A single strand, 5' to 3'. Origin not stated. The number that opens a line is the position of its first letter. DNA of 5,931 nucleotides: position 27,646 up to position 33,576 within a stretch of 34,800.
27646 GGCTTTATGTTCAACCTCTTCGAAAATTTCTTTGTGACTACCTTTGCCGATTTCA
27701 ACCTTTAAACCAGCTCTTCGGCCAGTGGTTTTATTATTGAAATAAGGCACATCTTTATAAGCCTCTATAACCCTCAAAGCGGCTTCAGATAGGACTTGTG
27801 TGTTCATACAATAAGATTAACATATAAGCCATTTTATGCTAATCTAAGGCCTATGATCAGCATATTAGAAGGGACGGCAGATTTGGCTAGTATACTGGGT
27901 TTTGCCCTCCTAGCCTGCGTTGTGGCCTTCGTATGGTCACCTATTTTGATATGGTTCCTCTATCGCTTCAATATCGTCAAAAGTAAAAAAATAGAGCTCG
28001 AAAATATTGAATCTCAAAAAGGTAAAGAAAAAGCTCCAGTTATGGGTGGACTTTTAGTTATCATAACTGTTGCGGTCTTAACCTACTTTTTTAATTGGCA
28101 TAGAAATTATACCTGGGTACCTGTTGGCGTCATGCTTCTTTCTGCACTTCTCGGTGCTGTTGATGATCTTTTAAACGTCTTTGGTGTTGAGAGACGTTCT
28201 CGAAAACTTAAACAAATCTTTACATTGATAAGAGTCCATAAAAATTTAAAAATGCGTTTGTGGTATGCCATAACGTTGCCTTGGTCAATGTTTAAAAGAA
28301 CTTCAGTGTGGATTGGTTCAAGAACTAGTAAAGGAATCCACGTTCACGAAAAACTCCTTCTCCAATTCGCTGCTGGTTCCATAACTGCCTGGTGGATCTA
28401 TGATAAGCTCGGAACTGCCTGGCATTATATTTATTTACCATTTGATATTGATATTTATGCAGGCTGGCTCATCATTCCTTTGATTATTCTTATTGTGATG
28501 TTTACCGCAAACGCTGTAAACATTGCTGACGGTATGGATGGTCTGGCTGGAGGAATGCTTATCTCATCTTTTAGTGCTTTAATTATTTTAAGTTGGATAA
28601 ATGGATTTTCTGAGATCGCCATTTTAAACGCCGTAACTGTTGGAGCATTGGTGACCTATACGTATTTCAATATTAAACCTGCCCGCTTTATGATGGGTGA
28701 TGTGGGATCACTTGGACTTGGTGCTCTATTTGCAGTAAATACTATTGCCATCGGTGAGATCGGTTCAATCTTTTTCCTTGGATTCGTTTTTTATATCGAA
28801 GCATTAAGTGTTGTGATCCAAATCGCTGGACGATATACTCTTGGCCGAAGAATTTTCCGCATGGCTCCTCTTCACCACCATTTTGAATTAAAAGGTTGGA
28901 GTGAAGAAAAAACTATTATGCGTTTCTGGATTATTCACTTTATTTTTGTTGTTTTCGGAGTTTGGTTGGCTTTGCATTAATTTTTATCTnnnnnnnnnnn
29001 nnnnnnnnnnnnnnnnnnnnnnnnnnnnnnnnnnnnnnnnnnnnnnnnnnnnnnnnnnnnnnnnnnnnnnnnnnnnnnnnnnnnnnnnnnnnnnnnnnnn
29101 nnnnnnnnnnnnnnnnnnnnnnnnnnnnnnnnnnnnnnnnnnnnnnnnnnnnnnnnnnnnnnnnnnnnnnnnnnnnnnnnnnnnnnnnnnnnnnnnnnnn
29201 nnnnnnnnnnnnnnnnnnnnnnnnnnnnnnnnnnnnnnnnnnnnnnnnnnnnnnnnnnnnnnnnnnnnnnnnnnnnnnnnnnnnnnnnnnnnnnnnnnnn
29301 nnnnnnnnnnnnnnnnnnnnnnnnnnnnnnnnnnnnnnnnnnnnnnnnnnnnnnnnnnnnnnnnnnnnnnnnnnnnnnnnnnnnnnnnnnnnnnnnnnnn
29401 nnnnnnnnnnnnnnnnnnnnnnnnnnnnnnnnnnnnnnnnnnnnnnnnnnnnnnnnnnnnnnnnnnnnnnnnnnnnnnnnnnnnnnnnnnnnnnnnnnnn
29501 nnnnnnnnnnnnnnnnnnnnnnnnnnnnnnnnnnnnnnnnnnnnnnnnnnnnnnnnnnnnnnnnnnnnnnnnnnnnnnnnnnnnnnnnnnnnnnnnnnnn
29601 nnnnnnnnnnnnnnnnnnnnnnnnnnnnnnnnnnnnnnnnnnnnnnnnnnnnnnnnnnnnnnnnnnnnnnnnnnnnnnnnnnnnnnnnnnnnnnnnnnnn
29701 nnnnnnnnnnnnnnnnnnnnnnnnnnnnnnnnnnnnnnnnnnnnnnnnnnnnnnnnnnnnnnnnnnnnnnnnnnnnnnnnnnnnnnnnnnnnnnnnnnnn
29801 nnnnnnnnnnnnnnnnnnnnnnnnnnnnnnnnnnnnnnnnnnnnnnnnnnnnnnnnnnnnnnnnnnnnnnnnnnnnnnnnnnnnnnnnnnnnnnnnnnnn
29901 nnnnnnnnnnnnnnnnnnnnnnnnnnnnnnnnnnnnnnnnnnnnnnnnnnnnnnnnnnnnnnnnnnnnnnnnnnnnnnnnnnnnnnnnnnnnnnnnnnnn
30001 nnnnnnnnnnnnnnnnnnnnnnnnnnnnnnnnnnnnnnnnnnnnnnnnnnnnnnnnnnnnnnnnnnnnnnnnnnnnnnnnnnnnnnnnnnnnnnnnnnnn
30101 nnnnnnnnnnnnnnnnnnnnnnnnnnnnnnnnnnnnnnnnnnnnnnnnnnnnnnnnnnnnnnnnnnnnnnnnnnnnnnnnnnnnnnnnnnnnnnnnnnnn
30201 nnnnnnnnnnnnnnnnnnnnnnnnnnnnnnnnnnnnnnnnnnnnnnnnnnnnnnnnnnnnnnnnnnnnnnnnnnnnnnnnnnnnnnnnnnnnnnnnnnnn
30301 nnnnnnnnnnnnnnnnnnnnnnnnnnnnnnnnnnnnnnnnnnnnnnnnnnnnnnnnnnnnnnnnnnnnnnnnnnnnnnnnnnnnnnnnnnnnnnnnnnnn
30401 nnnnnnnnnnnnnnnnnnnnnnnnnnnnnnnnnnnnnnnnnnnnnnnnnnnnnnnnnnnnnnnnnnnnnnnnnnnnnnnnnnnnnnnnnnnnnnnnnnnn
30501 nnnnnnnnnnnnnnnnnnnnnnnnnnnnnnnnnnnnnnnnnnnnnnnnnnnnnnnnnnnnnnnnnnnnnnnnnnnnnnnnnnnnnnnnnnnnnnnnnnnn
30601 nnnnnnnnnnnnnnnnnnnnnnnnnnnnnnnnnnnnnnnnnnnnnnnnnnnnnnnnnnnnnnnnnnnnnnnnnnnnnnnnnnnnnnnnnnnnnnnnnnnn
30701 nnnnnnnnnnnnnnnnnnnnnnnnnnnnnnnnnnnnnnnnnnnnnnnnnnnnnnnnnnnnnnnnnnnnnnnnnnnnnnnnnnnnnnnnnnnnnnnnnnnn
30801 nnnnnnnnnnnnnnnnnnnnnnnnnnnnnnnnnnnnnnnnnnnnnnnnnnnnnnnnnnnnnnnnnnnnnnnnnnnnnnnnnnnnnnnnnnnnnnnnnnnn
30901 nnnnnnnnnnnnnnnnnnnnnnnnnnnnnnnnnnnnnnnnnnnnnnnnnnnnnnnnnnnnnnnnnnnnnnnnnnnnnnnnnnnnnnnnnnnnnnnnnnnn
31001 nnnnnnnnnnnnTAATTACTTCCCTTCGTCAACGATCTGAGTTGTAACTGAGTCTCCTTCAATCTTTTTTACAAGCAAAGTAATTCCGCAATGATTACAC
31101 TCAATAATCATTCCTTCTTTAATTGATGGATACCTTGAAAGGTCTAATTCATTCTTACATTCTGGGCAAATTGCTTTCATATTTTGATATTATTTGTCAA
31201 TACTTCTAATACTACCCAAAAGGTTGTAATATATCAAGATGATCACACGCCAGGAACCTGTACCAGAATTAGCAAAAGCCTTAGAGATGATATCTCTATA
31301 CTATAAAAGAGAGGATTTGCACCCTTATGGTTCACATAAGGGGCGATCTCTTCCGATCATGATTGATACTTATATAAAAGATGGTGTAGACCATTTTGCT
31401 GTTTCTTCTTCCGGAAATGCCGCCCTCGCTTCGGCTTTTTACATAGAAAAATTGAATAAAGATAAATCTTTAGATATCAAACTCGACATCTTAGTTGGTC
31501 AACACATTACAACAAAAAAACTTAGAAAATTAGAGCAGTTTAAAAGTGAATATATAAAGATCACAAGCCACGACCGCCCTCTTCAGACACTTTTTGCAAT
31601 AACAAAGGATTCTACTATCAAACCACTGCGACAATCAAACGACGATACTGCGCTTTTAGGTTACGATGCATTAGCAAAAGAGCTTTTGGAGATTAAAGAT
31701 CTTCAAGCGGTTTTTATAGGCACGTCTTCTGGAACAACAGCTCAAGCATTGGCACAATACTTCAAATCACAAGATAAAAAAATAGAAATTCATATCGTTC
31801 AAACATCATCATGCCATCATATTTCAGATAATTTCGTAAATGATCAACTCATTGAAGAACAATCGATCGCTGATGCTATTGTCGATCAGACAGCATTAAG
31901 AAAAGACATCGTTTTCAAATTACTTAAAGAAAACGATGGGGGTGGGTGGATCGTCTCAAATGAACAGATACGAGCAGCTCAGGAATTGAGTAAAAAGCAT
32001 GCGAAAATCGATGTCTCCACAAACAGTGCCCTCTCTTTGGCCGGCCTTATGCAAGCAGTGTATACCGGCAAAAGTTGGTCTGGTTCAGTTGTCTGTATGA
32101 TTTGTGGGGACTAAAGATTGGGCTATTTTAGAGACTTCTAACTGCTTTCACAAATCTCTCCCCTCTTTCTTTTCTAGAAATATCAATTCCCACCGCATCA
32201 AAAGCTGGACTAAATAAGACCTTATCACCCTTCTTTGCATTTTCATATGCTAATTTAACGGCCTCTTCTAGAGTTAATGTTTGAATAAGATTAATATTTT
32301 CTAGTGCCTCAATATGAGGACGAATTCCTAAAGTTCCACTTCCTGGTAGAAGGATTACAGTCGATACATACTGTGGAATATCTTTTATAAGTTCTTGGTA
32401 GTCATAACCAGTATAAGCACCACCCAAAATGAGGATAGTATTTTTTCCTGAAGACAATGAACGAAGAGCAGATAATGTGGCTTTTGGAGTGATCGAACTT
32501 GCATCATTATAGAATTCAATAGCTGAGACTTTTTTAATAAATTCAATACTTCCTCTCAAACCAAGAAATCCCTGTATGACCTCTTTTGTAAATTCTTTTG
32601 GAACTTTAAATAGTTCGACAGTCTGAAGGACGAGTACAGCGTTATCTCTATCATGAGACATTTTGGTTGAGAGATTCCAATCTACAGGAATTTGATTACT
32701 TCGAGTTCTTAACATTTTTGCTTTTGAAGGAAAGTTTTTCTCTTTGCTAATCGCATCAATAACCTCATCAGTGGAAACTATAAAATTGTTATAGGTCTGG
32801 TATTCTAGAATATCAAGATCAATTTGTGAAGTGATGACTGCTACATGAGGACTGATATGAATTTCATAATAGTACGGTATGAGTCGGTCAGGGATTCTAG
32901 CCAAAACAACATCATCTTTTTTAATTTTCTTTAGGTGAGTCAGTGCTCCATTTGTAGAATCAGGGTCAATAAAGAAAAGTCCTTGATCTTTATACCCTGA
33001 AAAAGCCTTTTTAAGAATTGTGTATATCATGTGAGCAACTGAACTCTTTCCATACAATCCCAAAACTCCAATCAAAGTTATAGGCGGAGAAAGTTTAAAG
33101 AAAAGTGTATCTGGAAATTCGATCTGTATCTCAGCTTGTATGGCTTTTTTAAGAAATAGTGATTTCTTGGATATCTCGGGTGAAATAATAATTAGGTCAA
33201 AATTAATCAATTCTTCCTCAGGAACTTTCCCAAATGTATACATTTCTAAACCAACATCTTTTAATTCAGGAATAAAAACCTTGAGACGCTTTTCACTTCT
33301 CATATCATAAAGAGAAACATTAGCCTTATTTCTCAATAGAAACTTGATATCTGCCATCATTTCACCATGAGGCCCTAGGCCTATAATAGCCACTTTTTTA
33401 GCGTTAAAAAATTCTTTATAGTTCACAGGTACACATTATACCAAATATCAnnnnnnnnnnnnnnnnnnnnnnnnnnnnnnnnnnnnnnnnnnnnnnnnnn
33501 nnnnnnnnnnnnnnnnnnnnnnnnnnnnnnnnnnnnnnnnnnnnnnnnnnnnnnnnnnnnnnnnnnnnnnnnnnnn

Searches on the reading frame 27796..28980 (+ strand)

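Call 34: search_protein_families(library=pfam, proteins=[window:27796-28980:+], max_evalue=0.001)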
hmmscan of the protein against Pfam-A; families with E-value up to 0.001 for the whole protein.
window:27796-28980:+ (394 aa): 1 family
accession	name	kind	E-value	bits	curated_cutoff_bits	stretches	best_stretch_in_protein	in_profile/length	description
PF00953.26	Glycos_transf_4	-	2.9e-24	86.3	27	1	180-318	22-158/160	Glycosyl transferase family 4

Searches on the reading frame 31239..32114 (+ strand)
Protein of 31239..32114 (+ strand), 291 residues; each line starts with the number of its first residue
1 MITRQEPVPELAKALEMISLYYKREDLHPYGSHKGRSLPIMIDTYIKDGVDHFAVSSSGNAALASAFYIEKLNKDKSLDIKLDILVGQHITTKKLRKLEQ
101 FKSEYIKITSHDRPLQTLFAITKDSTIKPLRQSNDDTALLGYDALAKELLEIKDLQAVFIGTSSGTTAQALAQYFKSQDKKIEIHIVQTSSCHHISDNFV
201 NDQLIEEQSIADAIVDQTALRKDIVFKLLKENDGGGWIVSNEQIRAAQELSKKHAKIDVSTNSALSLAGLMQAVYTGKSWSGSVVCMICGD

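Call 34: search_protein_families(library=pfam, proteins=[window:31239-32114:+], max_evalue=0.001)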
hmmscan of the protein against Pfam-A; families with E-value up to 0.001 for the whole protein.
window:31239-32114:+ (291 aa): 1 family
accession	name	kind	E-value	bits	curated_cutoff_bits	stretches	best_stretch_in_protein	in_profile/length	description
PF00291.31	PALP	-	1.7e-33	116.6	35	1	7-290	12-295/295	Pyridoxal-phosphate dependent enzyme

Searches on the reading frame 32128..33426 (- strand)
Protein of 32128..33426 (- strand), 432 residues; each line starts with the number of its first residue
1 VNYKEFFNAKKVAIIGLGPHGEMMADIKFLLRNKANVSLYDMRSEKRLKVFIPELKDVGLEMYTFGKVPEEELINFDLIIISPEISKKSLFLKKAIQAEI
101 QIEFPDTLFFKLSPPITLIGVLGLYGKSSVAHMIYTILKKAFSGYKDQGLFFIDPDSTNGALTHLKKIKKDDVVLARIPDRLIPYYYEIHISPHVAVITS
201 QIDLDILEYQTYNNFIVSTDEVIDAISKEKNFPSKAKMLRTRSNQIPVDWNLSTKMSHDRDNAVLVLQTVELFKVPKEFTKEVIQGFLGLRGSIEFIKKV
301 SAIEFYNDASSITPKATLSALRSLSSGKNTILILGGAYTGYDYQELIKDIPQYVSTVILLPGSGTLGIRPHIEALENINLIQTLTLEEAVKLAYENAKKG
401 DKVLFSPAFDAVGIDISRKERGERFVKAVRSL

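Call 34: search_protein_families(library=pfam, proteins=[window:32128-33426:-], max_evalue=0.001)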
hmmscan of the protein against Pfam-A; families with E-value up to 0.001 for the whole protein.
window:32128-33426:- (432 aa): 2 families
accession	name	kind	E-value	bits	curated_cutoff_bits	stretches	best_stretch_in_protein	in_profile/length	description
PF21799.2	MurD-like_N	-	1.2e-10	42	27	1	10-102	1-86/88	Mur ligase MurD-like, N-terminal domain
PF02875.26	Mur_ligase_C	-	8.1e-07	30.4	28.4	1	295-408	4-126/127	Mur ligase, glutamate ligase domain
